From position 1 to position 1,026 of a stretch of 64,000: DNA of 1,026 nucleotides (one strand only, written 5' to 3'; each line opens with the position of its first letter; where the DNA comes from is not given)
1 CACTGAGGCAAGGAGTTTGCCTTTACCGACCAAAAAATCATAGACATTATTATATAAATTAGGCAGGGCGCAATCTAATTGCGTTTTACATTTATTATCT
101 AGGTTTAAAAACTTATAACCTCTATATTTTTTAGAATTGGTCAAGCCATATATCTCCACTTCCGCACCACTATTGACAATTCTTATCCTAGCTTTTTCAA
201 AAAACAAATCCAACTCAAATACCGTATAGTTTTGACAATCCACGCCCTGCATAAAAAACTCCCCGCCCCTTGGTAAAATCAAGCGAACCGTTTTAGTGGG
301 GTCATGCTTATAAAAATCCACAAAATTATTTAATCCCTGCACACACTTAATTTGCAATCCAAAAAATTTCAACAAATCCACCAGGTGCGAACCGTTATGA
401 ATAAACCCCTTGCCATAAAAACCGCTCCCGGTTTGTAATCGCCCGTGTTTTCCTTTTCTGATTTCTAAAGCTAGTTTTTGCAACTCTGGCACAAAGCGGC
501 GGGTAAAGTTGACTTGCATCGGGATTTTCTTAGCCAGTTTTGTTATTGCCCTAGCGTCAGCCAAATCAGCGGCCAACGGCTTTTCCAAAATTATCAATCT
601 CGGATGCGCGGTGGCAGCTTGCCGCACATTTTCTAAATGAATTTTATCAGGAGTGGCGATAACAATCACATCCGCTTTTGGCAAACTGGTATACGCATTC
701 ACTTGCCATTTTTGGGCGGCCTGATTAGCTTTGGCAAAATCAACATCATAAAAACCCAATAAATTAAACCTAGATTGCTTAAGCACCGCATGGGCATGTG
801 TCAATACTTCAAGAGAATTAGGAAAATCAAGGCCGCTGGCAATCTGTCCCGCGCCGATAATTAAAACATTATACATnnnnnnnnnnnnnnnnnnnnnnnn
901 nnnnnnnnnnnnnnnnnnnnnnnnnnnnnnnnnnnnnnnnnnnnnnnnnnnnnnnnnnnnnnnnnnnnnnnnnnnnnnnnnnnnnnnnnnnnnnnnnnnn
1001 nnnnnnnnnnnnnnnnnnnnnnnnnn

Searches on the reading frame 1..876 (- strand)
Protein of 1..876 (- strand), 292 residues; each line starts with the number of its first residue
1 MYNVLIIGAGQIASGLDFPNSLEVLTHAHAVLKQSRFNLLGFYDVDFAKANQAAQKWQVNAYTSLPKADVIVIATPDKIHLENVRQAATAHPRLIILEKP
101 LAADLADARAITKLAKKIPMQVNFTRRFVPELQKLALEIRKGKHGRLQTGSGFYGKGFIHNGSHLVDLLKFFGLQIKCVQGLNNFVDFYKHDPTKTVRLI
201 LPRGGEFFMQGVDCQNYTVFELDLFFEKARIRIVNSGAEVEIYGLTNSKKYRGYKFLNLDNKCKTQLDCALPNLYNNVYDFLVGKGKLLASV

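Call 4: search_protein_families(library=ncbifam, proteins=[window:1-876:-], max_evalue=0.001)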
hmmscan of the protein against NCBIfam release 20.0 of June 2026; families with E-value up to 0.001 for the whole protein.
window:1-876:- (292 aa): 6 families
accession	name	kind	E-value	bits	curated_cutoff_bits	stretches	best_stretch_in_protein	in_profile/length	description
TIGR04380.1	myo_inos_iolG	equivalog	7.3e-16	57.9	355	1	2-148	2-146/330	inositol 2-dehydrogenase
NF040723.1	UDP-GlcNAcDh_Arch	equivalog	1.5e-09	37.8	450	1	34-147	22-141/302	UDP-N-acetylglucosamine 3-dehydrogenase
NF052479.1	LevoglcsnDh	equivalog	5.2e-08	32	650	1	45-154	44-161/386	levoglucosan dehydrogenase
NF041392.1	XylDh_Gfo6_Halo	equivalog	2e-05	23.6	350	1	68-145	83-161/350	D-xylose 1-dehydrogenase Gfo6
NF058561.1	BT_2158_fam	equivalog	4e-05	22.4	750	1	38-119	58-147/487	glycoside 3-dehydrogenase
NF008607.0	PRK11579.1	subfamily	4.8e-05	22.5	330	1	64-145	61-143/346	oxidoreductase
